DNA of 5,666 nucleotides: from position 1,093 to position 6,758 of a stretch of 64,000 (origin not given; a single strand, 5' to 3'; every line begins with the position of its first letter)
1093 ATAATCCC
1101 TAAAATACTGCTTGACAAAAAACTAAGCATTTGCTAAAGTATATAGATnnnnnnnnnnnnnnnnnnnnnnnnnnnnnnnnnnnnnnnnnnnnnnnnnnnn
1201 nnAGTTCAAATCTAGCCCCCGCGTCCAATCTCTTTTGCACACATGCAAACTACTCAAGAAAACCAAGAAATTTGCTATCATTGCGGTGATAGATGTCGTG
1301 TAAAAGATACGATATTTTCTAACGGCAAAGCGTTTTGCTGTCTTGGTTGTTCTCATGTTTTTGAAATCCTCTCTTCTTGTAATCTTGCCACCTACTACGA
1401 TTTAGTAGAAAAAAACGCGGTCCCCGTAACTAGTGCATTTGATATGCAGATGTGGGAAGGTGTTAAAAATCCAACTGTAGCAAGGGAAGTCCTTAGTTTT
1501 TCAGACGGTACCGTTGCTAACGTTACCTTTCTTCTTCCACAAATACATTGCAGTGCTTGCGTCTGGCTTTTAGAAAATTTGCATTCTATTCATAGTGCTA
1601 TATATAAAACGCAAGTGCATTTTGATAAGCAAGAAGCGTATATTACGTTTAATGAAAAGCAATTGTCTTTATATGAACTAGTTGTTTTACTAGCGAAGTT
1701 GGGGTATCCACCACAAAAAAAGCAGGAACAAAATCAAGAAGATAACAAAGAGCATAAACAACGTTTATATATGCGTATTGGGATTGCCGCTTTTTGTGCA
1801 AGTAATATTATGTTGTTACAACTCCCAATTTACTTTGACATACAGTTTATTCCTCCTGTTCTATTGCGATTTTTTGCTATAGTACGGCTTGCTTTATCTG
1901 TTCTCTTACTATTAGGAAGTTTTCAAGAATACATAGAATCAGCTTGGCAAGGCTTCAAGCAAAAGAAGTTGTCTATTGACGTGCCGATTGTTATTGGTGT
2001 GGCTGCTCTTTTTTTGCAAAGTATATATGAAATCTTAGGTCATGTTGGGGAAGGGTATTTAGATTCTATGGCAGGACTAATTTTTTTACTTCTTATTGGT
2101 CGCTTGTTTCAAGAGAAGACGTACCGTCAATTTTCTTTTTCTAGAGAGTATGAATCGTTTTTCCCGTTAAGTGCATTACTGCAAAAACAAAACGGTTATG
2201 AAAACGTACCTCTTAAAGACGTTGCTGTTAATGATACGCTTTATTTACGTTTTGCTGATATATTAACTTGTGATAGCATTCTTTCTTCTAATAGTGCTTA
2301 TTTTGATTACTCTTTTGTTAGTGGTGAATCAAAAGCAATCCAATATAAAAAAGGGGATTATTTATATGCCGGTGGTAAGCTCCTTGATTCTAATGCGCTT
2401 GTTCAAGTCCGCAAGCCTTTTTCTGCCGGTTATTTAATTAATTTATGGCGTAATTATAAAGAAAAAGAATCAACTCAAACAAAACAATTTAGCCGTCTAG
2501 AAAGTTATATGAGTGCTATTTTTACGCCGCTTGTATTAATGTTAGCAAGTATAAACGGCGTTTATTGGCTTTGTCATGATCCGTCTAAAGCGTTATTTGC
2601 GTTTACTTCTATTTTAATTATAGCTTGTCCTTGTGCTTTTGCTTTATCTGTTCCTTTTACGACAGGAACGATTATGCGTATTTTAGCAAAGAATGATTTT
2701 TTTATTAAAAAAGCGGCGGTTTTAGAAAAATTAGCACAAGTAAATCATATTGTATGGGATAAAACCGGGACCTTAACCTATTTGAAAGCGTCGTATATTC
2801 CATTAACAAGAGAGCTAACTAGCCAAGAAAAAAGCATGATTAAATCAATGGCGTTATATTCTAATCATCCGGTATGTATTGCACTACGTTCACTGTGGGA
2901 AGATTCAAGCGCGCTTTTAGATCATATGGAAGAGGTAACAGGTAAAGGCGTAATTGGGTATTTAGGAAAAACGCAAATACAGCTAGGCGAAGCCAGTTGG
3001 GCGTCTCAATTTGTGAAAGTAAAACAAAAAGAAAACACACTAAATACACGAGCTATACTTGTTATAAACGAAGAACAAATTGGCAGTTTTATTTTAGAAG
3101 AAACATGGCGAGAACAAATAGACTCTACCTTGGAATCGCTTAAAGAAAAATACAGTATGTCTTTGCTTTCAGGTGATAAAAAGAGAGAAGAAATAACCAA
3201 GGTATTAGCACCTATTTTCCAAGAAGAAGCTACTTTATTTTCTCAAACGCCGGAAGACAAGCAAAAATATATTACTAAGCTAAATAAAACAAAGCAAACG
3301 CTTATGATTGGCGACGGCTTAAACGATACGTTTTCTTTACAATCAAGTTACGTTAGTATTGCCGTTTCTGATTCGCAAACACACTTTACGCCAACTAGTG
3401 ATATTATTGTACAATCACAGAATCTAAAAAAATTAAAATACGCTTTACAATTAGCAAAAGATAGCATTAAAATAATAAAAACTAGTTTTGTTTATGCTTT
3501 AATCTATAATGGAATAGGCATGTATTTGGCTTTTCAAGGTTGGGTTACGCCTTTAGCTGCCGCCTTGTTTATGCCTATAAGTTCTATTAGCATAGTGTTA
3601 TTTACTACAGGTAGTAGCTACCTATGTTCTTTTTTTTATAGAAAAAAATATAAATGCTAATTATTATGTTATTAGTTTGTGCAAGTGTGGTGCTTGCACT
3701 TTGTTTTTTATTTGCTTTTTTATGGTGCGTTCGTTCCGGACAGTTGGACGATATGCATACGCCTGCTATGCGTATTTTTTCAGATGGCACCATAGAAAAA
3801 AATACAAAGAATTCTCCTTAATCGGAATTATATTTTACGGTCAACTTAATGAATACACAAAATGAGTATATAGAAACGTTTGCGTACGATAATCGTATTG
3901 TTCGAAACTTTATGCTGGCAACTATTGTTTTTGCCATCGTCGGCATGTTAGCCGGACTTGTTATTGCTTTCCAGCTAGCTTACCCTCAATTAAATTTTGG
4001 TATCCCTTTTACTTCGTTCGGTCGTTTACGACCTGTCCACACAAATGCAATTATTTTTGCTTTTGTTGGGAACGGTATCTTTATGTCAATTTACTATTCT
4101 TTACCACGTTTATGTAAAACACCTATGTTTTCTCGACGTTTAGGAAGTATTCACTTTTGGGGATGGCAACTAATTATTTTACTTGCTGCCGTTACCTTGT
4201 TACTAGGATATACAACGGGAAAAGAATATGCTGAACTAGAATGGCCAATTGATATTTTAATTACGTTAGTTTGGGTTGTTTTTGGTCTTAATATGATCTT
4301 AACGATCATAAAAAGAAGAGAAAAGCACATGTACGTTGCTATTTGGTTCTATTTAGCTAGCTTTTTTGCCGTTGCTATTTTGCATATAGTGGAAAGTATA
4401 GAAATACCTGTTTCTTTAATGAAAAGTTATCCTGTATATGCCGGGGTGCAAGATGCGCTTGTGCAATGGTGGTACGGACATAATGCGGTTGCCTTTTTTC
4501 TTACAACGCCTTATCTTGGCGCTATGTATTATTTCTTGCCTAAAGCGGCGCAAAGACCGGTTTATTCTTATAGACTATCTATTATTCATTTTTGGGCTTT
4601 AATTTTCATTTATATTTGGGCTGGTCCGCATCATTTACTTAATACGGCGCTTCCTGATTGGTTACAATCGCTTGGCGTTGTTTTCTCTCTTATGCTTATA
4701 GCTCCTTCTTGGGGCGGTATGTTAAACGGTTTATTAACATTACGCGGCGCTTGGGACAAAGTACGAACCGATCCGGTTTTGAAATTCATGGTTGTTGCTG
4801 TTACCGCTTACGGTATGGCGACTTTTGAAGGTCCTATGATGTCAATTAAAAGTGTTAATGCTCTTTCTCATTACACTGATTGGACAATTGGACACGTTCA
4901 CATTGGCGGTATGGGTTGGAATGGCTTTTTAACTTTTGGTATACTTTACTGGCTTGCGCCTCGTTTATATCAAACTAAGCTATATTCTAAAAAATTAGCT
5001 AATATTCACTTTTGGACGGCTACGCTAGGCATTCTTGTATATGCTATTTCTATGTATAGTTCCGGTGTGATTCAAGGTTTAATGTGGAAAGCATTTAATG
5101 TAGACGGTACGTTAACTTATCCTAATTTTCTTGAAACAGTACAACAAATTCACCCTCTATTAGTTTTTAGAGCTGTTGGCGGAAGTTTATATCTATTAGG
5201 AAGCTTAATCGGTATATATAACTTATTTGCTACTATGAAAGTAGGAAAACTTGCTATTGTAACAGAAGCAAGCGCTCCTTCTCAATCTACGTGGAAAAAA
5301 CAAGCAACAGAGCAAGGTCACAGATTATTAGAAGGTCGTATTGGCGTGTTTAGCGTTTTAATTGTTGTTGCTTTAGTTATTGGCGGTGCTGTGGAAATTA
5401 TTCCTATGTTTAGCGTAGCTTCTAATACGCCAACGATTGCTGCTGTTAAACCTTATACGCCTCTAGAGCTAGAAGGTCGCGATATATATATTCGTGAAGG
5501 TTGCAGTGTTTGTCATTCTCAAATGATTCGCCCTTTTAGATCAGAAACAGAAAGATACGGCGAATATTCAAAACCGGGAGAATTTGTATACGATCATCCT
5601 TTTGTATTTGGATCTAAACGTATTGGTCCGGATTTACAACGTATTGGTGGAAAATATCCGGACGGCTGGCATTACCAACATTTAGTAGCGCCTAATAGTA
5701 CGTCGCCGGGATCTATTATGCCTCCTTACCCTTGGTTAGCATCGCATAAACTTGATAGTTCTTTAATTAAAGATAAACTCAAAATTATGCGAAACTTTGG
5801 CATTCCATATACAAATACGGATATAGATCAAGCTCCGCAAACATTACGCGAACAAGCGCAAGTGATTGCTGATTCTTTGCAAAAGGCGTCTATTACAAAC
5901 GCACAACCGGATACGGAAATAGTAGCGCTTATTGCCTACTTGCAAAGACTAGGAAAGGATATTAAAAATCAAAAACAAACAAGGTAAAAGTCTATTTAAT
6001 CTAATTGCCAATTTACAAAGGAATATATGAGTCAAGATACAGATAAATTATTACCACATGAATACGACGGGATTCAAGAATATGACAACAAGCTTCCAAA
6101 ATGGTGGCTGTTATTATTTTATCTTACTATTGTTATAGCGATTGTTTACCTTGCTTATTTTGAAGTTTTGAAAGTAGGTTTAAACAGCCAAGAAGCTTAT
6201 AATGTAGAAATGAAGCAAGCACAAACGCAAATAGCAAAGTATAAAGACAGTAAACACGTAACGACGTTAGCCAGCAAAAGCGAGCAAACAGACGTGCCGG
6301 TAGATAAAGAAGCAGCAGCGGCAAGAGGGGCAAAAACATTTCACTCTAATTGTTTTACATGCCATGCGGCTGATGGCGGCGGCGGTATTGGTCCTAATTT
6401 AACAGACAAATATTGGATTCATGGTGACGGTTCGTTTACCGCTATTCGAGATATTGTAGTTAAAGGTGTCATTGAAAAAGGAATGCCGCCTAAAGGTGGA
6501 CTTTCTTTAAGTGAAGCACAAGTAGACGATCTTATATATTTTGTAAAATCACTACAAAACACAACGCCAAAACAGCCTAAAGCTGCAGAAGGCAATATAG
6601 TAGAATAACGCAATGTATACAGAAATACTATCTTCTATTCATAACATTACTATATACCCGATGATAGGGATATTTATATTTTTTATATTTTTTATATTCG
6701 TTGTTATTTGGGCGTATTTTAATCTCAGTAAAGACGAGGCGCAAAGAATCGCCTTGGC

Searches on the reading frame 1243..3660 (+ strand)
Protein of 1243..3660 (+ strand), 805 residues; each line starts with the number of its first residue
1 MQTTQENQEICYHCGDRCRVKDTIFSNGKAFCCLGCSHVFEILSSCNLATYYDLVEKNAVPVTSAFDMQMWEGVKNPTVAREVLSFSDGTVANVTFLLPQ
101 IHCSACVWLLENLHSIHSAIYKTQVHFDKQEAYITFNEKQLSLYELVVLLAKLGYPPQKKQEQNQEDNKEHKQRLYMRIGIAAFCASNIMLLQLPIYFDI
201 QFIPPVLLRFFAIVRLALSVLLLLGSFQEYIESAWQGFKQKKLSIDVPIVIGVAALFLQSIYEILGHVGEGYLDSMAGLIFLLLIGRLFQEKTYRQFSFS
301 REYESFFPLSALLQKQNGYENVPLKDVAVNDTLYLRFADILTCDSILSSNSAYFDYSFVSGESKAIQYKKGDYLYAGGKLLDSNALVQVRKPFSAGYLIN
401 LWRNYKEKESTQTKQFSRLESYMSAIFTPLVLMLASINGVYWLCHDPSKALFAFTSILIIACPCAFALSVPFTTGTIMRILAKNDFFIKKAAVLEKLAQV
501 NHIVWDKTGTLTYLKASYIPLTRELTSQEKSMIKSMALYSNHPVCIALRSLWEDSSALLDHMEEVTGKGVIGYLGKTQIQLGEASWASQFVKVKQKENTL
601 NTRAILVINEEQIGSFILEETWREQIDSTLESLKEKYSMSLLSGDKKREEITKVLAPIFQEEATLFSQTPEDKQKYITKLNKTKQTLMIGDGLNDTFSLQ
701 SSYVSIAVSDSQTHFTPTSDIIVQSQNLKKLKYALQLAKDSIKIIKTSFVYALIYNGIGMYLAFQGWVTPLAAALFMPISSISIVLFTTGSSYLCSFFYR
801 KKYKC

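Call 15: search_protein_families(library=ncbifam, proteins=[window:1243-3660:+], max_evalue=0.00001)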
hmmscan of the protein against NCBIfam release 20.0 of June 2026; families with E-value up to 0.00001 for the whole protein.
window:1243-3660:+ (805 aa): 14 families
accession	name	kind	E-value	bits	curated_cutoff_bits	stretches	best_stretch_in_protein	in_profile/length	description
TIGR01525.1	ATPase-IB_hvy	subfamily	2e-83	281.2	346.25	1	245-786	1-555/560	heavy metal translocating P-type ATPase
TIGR01511.1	ATPase-IB1_Cu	subfamily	2.5e-75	254.4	397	1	229-786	4-536/542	copper-translocating P-type ATPase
TIGR01512.1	ATPase-IB2_Cd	subfamily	1.1e-58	199.2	313.5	1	275-782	20-483/494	cadmium family heavy metal-translocating P-type ATPase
NF007952.0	PRK10671.1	equivalog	4.4e-51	174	1316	1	92-780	103-812/838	copper-exporting P-type ATPase CopA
NF008262.1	PRK11033.1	equivalog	2.4e-45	155.3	1005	1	307-759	230-695/731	zinc/cadmium/mercury/lead-transporting ATPase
TIGR01494.1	ATPase_P-type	subfamily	1.5e-44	152.3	62.3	1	316-768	41-465/478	HAD-IC family P-type ATPase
NF033775.1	P_type_ZntA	exception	3.2e-37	128.2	1240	1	311-763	239-700/732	Zn(II)/Cd(II)/Pb(II) translocating P-type ATPase ZntA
TIGR01647.1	ATPase-IIIA_H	equivalog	2.2e-18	65.9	615.5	1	310-517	93-303/755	plasma-membrane proton-efflux P-type ATPase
TIGR01517.1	ATPase-IIB_Ca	equivalog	1e-11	43.8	507.05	1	319-538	166-398/882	calcium-translocating P-type ATPase, PMCA-type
TIGR01657.1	P-ATPase-V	hypoth_equivalog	7.7e-11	40.3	618.25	0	668-713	786-832/1055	ATP13A2 family polyamine export P-type ATPase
TIGR01522.1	ATPase-IIA2_Ca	equivalog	7.9e-08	30.5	798.3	0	643-740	546-645/854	calcium-transporting P-type ATPase, PMR1-type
TIGR01497.1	kdpB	equivalog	1.1e-07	30.4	527.9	0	310-514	107-313/675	potassium-transporting ATPase subunit KdpB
TIGR01523.1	ATPase-IID_K-Na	equivalog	1.4e-06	26.3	645.05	0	669-758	676-766/997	potassium/sodium efflux P-type ATPase, fungal-type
TIGR01524.1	ATPase-IIIB_Mg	equivalog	9.1e-06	23.8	610.75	0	662-734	579-653/867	magnesium-translocating P-type ATPase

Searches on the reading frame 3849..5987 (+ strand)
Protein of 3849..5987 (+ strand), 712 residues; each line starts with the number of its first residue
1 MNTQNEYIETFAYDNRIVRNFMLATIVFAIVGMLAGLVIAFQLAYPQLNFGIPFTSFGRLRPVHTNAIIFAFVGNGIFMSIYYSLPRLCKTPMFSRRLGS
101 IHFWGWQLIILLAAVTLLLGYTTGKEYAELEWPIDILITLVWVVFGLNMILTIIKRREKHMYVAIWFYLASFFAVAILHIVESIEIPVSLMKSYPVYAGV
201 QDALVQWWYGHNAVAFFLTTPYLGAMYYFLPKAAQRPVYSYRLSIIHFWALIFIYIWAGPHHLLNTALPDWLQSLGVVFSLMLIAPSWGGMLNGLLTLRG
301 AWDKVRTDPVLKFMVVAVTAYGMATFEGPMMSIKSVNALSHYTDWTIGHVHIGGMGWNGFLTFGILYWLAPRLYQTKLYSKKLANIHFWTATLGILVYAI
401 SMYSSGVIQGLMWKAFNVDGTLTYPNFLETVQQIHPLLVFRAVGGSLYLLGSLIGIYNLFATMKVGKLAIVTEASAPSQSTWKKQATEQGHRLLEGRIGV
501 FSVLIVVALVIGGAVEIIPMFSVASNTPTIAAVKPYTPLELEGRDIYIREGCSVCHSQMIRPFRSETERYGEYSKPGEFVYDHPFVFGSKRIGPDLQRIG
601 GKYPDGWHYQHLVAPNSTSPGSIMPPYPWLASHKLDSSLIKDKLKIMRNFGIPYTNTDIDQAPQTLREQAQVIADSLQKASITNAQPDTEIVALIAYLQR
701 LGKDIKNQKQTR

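Call 15: search_protein_families(library=ncbifam, proteins=[window:3849-5987:+], max_evalue=0.00001)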
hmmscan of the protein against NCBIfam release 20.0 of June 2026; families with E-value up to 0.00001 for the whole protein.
window:3849-5987:+ (712 aa): 7 families
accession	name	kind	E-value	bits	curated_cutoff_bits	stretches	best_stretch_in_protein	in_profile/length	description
NF011053.0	PRK14485.1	subfamily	0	1218.4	1080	1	7-710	4-708/716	putative bifunctional cbb3-type cytochrome c oxidase subunit I/II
TIGR00780.1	ccoN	equivalog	3.9e-199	662.4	583.15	1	13-469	3-464/474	cytochrome-c oxidase, cbb3-type subunit I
NF011055.0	PRK14487.1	subfamily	1.8e-83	279.3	218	1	488-710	4-207/212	cbb3-type cytochrome c oxidase subunit II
TIGR00781.1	ccoO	equivalog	1.1e-73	247.8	200.65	1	491-710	1-229/232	cytochrome-c oxidase, cbb3-type subunit II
NF011054.0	PRK14486.1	equivalog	2.6e-64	217.5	447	1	500-711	11-196/294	putative bifunctional cbb3-type cytochrome c oxidase subunit II/cytochrome c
TIGR02891.1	CtaD_CoxA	equivalog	4.2e-14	52.1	670.75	1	15-486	8-491/504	cytochrome c oxidase subunit I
NF041075.1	quin_ox_SoxB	equivalog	4.5e-10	39.1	700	1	136-352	132-352/468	proton pump complex quinol oxidase subunit SoxB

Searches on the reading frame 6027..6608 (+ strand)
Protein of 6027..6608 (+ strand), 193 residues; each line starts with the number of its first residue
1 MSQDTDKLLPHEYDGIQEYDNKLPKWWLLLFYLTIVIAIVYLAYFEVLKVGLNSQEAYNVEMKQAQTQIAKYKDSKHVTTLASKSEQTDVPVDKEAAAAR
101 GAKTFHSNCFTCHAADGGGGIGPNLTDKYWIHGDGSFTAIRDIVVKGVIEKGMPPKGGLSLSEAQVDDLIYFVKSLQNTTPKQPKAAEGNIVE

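Call 15: search_protein_families(library=ncbifam, proteins=[window:6027-6608:+], max_evalue=0.00001)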
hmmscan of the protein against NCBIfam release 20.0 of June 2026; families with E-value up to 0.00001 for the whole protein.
window:6027-6608:+ (193 aa): 5 families
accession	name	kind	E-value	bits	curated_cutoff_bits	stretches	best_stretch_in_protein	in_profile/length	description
TIGR00782.1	ccoP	equivalog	2.2e-29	102.7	179.95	1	11-189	14-206/285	cytochrome-c oxidase, cbb3-type subunit III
NF045773.1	cytochro_C550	exception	9.8e-09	35.2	125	1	82-156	35-102/118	cytochrome c550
TIGR03872.1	cytochrome_MoxG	equivalog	4.2e-07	30.2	147.8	1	88-183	34-128/133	cytochrome c(L), periplasmic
NF045774.1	cytochro_C551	exception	2e-06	27.7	118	1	90-155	31-91/110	cytochrome c551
NF050122.1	bc1_QcrC_actin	exception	7.5e-06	25.4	200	0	63-178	103-213/253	cytochrome bc1 complex diheme cytochrome c subunit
